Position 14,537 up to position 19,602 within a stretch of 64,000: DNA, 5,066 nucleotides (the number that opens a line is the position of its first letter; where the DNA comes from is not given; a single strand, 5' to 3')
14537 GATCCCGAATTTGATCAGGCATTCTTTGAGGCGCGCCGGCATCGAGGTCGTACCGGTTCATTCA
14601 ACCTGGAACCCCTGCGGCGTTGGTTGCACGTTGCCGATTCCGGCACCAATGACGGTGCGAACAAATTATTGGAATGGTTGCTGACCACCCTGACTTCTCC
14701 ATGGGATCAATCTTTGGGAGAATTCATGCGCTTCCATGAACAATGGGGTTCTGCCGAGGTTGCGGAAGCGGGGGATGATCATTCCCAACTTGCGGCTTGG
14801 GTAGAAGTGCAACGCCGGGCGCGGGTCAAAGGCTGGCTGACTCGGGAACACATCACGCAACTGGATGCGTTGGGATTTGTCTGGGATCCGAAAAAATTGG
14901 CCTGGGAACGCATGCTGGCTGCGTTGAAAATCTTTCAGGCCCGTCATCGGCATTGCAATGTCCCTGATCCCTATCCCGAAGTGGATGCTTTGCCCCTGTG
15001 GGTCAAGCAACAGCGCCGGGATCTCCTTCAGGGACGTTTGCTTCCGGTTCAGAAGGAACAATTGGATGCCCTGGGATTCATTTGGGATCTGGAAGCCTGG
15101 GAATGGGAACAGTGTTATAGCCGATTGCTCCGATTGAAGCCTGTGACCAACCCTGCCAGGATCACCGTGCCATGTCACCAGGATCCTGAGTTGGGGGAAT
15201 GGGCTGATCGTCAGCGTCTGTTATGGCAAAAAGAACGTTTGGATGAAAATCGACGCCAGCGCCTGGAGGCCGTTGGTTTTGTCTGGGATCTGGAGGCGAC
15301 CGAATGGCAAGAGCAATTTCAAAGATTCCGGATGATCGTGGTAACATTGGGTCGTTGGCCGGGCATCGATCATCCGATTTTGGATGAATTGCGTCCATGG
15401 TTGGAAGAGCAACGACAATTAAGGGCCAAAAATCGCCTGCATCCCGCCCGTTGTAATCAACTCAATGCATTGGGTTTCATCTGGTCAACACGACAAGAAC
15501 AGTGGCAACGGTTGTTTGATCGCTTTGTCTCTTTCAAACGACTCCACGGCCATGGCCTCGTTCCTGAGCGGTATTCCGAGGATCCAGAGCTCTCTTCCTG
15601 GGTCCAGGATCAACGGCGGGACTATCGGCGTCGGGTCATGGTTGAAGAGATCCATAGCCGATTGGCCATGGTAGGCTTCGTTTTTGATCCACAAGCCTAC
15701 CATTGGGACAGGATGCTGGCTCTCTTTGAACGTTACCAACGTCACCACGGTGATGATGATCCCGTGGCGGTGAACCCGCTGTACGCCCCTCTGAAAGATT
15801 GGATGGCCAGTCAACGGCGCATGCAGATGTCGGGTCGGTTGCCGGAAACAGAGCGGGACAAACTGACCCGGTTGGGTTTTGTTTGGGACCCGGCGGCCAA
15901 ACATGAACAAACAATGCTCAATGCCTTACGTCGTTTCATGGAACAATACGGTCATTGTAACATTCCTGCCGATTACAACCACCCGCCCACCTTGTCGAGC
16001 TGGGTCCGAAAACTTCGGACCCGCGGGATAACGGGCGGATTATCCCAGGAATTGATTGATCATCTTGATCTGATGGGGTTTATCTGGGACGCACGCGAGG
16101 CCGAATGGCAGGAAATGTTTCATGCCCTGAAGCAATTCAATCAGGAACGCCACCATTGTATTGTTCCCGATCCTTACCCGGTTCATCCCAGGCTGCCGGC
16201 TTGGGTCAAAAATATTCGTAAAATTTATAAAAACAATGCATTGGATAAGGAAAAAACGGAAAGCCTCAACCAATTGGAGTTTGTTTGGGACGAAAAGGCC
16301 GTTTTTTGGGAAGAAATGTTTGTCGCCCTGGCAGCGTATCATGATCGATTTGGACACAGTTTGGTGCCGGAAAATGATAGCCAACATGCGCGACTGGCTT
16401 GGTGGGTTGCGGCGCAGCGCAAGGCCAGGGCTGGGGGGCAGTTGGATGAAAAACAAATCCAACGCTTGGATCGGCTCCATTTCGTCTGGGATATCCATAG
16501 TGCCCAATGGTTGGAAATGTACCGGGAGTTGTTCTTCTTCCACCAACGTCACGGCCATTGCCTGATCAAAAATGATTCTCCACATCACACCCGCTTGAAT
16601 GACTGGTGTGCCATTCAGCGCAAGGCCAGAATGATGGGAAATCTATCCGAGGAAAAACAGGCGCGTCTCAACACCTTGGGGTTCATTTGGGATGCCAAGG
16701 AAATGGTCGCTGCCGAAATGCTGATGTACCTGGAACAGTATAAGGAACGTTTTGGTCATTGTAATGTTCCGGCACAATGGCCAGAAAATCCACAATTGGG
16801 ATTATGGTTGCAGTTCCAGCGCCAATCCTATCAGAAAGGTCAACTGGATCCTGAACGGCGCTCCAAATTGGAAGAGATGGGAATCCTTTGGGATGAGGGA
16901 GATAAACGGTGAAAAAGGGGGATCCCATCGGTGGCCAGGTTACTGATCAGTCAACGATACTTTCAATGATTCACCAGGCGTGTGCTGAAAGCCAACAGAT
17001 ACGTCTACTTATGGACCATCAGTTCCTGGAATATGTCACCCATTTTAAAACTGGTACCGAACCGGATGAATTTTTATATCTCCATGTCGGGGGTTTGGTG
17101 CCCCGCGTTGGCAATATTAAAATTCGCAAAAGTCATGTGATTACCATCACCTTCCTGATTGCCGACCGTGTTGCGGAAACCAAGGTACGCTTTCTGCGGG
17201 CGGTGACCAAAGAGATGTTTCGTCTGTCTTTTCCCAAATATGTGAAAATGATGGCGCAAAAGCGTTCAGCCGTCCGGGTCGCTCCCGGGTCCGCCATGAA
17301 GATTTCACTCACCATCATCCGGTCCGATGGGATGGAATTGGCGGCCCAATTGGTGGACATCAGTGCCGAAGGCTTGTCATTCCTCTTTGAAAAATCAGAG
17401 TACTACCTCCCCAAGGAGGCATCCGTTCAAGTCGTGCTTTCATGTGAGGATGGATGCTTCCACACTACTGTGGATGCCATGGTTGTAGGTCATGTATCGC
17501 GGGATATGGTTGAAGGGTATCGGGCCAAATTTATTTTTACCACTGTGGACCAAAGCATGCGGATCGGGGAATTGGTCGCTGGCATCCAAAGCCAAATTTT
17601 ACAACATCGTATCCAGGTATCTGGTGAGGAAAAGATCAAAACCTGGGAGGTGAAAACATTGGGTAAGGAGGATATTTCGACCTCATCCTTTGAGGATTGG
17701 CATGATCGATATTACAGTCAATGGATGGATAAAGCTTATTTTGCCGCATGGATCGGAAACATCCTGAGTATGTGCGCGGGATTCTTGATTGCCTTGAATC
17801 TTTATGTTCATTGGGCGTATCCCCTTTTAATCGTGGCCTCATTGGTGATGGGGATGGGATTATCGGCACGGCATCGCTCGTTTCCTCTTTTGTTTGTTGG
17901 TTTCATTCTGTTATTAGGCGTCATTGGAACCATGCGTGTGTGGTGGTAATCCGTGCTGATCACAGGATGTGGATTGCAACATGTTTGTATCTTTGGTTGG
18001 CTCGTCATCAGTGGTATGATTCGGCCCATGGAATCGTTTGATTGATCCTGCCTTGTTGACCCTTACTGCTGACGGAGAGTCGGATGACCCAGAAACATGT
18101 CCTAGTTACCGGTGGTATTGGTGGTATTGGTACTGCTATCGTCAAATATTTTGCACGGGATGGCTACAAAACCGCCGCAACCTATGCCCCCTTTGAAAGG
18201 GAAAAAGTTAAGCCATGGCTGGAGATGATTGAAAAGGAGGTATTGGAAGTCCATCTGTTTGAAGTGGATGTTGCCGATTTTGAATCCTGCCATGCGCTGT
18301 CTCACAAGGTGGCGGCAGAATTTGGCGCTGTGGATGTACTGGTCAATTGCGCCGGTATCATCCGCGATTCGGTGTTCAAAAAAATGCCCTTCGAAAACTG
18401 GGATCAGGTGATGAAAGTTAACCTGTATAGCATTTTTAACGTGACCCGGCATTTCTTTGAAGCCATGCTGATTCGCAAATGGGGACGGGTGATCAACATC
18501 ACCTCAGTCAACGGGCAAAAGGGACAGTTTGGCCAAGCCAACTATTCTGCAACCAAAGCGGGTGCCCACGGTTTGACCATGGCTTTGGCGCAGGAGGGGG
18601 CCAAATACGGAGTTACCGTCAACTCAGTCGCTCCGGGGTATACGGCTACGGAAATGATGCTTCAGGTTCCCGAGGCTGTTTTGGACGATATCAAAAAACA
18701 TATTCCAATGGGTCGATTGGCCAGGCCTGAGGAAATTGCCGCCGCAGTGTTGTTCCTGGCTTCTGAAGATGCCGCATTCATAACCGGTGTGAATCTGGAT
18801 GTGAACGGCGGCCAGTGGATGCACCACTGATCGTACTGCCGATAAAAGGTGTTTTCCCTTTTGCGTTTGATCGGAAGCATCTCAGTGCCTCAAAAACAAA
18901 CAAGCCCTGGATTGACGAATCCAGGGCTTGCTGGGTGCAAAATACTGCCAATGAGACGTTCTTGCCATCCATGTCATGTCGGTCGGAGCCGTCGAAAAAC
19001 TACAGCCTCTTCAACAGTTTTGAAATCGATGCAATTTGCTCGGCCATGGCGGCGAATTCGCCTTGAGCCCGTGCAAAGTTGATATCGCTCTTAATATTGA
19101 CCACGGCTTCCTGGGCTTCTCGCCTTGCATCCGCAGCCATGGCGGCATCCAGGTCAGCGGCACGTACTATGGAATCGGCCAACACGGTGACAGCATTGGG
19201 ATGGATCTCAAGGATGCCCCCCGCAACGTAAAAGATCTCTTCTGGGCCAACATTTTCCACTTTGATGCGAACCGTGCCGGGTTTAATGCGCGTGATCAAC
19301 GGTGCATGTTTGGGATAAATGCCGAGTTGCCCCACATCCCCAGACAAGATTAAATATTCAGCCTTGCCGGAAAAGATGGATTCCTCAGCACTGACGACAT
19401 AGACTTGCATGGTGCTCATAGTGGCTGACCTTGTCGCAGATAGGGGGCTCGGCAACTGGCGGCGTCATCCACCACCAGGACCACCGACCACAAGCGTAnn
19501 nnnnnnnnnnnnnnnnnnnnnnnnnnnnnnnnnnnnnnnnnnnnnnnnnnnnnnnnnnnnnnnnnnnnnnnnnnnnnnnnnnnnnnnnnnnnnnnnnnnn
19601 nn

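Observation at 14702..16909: Eleven tandem helicase-associated (HA) domain repeats in one polypeptide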

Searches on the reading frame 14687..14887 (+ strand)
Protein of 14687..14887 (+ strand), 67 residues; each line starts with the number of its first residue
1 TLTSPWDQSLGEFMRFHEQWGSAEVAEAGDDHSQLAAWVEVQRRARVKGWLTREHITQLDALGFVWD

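Call 92: search_solved_structures(query=A5, max_evalue=10, show_alignments=2)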
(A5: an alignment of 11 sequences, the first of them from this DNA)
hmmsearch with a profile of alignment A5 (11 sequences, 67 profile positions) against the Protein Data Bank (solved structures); distinct sequences matched with E-value up to 10: 11.
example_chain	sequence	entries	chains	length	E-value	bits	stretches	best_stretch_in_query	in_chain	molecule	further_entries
2kta_A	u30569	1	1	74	2.1e-10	44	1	4-67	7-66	Putative helicase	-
3jqh_A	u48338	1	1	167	0.0031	21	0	2-22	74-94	C-type lectin domain family 4 member M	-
7ape_A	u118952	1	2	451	0.18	15.4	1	5-40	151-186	Lipoprotein (Sugar-binding) lpqY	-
5y3t_A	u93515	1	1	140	0.18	15.4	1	28-54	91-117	RanBP-type and C3HC4-type zinc finger-containing protein 1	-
3cgx_A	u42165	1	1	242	0.29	14.7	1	7-52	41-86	Putative nucleotide-diphospho-sugar transferase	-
6y3z_A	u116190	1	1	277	0.32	14.6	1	33-62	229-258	m7GpppN-mRNA hydrolase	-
8j5k_p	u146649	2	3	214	0.38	14.4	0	49-66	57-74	FCPII-I, fucoxanthin chlorophyll a/c binding protein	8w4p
8iwh_3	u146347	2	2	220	0.52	13.9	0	49-66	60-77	Fucoxanthin chl a/c protein, lhca clade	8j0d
6dzi_r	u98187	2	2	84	1.8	12.2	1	39-63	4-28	30S ribosomal protein S18 1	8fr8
6dzk_r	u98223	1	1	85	1.8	12.2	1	39-63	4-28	30S ribosomal protein S18 1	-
7n6g_2S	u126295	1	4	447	1.9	12.2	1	8-55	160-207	FAP289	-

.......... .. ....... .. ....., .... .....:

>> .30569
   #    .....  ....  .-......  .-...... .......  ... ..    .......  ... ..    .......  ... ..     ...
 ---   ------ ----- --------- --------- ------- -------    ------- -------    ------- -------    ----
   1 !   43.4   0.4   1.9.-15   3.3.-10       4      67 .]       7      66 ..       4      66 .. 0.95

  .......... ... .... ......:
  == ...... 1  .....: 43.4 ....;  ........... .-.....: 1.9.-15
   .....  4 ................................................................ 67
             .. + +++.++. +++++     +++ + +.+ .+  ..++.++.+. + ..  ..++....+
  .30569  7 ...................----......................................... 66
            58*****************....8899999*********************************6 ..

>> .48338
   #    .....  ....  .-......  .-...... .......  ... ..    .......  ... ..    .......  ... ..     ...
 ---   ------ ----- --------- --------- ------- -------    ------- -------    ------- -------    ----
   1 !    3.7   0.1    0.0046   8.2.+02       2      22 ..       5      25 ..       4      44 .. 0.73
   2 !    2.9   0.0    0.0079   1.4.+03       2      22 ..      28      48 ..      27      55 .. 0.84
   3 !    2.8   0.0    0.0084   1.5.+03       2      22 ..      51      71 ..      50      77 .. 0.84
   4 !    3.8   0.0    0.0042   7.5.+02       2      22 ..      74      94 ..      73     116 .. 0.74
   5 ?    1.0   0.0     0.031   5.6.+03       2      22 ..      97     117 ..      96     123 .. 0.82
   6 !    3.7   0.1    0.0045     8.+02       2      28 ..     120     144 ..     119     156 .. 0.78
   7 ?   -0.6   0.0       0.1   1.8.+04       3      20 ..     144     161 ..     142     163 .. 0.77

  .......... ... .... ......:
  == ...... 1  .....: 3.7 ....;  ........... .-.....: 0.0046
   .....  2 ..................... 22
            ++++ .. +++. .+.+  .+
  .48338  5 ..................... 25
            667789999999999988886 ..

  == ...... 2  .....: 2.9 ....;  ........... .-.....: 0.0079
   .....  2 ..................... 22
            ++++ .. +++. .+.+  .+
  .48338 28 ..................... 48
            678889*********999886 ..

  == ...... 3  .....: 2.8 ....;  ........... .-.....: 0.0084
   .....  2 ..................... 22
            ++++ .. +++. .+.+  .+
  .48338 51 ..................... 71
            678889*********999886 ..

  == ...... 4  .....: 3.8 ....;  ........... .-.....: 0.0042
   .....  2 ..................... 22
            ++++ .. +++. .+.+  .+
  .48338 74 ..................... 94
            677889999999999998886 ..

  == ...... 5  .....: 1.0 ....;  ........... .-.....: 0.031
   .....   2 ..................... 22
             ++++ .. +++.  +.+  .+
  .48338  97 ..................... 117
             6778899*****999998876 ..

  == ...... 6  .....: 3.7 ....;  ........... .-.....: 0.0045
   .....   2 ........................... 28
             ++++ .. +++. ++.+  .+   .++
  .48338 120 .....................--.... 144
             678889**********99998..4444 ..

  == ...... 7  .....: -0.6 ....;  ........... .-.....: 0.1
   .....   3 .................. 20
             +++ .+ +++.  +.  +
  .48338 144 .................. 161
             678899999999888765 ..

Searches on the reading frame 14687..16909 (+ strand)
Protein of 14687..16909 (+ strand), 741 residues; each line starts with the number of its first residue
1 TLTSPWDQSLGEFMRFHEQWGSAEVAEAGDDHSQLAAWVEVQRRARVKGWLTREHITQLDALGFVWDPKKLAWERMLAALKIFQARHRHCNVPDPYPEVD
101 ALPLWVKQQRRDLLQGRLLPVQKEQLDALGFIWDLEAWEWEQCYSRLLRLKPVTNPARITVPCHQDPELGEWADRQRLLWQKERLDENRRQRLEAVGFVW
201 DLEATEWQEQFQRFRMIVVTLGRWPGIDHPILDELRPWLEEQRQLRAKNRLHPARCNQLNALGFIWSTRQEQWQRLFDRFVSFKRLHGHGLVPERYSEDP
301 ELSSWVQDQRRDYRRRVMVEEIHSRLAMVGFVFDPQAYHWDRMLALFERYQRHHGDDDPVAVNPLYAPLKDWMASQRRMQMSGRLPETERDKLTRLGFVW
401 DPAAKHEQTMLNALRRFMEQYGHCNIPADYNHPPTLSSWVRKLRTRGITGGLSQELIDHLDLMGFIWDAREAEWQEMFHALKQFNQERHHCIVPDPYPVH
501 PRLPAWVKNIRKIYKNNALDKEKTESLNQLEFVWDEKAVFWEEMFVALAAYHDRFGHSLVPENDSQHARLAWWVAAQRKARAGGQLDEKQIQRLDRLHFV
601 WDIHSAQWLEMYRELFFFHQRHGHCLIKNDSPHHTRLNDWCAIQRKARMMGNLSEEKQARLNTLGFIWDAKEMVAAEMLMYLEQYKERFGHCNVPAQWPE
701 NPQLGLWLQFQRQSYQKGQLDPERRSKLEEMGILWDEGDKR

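Call 63: predict_structure(alignment_id=A3)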
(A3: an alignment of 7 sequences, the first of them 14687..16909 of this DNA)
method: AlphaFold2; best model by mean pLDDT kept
length: 741 residues; sequences in the alignment: 7
mean_pLDDT: 85.7   pTM: 0.41
mean pLDDT of the five models: 85.7, 83.8, 83.6, 83.5, 82.8
residues with pLDDT >= 90: 181; 70-90: 532; 50-70: 20; < 50: 8
segments of 3 or more residues with pLDDT < 50: 737-741
pLDDT, mean of each block of 10 residues (from residue 1): 72 85 66 82 85 86 83 89 88 85 91 89 89 88 88 74 83 91 89 88 86 85 71 85 88 88 81 87 88 87 92 90 90 89 90 78 82 90 89 88 86 92 87 88 88 89 89 91 86 82 90 88 90 82 87 81 80 89 87 87 83 88 80 80 90 90 88 86 90 84 89 89 88 66 30
secondary structure, 60 per line:
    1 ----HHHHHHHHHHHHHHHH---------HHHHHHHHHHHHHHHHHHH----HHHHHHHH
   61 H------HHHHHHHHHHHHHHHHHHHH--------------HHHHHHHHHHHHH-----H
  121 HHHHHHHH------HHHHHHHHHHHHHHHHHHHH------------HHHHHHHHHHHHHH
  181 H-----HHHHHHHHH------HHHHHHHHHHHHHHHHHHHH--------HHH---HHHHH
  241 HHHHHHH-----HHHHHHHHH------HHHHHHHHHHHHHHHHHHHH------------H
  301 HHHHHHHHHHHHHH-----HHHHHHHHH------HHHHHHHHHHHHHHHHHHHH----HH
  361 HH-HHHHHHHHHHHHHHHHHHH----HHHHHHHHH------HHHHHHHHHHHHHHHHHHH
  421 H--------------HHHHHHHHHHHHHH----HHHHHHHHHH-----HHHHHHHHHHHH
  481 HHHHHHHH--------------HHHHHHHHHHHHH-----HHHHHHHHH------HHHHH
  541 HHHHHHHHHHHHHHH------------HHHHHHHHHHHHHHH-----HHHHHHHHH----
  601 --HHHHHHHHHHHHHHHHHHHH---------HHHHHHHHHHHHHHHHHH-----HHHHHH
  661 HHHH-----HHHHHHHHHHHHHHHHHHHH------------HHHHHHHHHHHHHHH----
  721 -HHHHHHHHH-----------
elements in order (helices of 4 or more, strands of 3 or more residues): H5-20 H30-48 H53-61 H68-87 H102-114 H120-128 H135-154 H167-181 H187-195 H202-221 H236-247 H253-261 H268-287 H300-314 H320-328 H335-354 H359-362 H364-382 H387-395 H402-421 H436-449 H454-463 H469-488 H503-515 H521-529 H536-555 H568-582 H588-596 H603-622 H632-649 H655-664 H670-689 H702-716 H722-730

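Call 65: fold_search(model_id=the predicted structure, library=pdb)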
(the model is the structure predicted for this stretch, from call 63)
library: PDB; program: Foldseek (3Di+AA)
matches with E <= 10: 51; with E <= 0.001: 0
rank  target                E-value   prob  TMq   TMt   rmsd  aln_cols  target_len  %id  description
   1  9y6s_0j               7.1e-01  0.04  0.05  0.06  53.8       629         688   12  96-nm repeat of the Leishmania tarentolae doublet microtubule (released 2025-12-17)
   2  8hmf_D                1.2e+00  0.08  0.12  0.08  44.8       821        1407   12  head module state 2 of Tetrahymena IFT-A (released 2023-06-14)
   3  9oma_B                1.4e+00  0.09  0.11  0.11  23.7       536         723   14  Cryo-EM structure of PCMTD1-ELOBC-CUL5-RBX2 (CRL5-PCMTD1) (released 2025-06-04)
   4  9la9_A                1.8e+00  0.09  0.13  0.11  23.3       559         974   14  Munc13-4-Rab27a complex with GppNHp (released 2025-10-01)
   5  9e78_0k               1.8e+00  0.02  0.05  0.05  50.9       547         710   13  48-nm repeat of the Leishmania tarentolae doublet microtubule (released 2025-03-12)
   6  4e6h                  1.9e+00  0.08  0.11  0.13  23.6       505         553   11  CRYSTAL STRUCTURE OF THE HAT domain of k. lactis RNA14 (released 2012-05-02)
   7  6lk8_B                1.9e+00  0.06  0.10  0.13  34.9       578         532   11  Structure of Xenopus laevis Cytoplasmic Ring subunit. (released 2021-07-21)
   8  8ct1_A                2.0e+00  0.03  0.07  0.07  43.3       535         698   14  CryoEM structure of human S-OPA1 assembled on lipid membrane in membrane-adjacent state (released 2023-08-30)
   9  9gy4_F                2.2e+00  0.03  0.09  0.05  34.1       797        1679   12  60S ribosomal subunit in complex with E3-UFM1 ligase and RQC machinery components NEMF and LTN1 (Composite map) (released 2025-05-14)
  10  8ro2_J                2.3e+00  0.06  0.12  0.14  22.3       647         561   14  Integrative Structure of the human intron lariat Spliceosome (ILS'') (released 2024-09-18)
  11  5me3_A                2.9e+00  0.03  0.10  0.09  36.1       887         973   13  Structure of the Scc2 C-terminus (released 2017-01-11)
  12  5mpb_Q                3.2e+00  0.05  0.09  0.13  22.8       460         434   13  26S proteasome in presence of AMP-PNP (s3) (released 2017-03-08)
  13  8ucq_A                3.5e+00  0.02  0.08  0.06  39.9       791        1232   12  CryoEM structure of Sec7 autoinhibited conformation (released 2024-03-13)
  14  8q7e_J                3.8e+00  0.01  0.07  0.06  34.5       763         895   13  Structure of CUL9-RBX1 ubiquitin E3 ligase complex - hexameric assembly (released 2024-04-17)
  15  8hmd_C                3.9e+00  0.02  0.09  0.06  44.5       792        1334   11  base module state 2 of Tetrahymena IFT-A (released 2023-06-14)
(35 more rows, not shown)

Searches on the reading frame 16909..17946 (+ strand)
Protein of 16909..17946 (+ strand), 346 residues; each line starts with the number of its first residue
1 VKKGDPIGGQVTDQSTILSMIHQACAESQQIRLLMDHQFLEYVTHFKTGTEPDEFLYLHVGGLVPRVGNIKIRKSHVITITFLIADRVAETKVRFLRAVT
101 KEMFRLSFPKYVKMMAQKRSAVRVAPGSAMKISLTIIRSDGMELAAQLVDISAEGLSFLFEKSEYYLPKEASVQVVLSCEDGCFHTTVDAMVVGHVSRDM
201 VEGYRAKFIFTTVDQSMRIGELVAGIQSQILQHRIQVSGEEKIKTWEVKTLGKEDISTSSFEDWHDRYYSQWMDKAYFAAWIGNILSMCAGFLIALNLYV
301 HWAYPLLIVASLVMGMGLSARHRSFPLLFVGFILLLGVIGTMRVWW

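Call 23: search_protein_families(library=pfam, proteins=[window:16909-17946:+], max_evalue=0.001)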
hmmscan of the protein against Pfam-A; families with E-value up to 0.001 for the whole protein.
window:16909-17946:+ (346 aa): 1 family
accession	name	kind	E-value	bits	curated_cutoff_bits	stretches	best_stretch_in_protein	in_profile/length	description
PF07238.19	PilZ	-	3e-06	27.9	22.5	1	117-224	1-101/102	PilZ domain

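Call 75: search_protein_families(library=ncbifam, proteins=[window:16909-17946:+], max_evalue=0.00001)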
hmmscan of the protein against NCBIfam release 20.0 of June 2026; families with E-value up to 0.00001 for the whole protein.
window:16909-17946:+ (346 aa): 0 families

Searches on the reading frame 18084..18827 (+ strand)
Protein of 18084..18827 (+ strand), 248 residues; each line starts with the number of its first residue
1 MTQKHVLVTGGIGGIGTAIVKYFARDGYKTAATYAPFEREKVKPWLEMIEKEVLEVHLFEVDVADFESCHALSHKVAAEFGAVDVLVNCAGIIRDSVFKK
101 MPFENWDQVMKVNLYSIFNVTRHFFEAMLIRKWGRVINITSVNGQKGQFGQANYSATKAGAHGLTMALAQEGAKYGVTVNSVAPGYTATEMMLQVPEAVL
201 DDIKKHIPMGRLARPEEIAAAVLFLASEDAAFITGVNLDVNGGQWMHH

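Call 23: search_protein_families(library=pfam, proteins=[window:18084-18827:+], max_evalue=0.001)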
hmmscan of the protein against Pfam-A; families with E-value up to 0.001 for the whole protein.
window:18084-18827:+ (248 aa): 4 families
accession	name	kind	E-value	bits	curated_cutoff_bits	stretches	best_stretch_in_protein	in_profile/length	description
PF13561.12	adh_short_C2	-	7.9e-59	199.5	27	1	14-243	7-234/236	Enoyl-(Acyl carrier protein) reductase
PF00106.31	adh_short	-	4.5e-58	196.4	26.6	1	4-195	1-190/195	short chain dehydrogenase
PF08659.16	KR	-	7.5e-23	81.8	22.6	1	6-174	3-169/180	KR domain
PF01370.27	Epimerase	-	3.1e-05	23.9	20.9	1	6-102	1-84/240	NAD dependent epimerase/dehydratase family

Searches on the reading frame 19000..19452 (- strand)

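Call 94: search_protein_families(library=pfam, proteins=[window:19000-19452:-], max_evalue=0.00001)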
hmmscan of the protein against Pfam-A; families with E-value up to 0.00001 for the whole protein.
window:19000-19452:- (150 aa): 1 family
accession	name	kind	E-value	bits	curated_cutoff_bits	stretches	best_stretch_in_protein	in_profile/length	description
PF02823.21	ATP-synt_DE_N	-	1.6e-27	95.8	27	1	15-94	1-79/80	ATP synthase, Delta/Epsilon chain, beta-sandwich domain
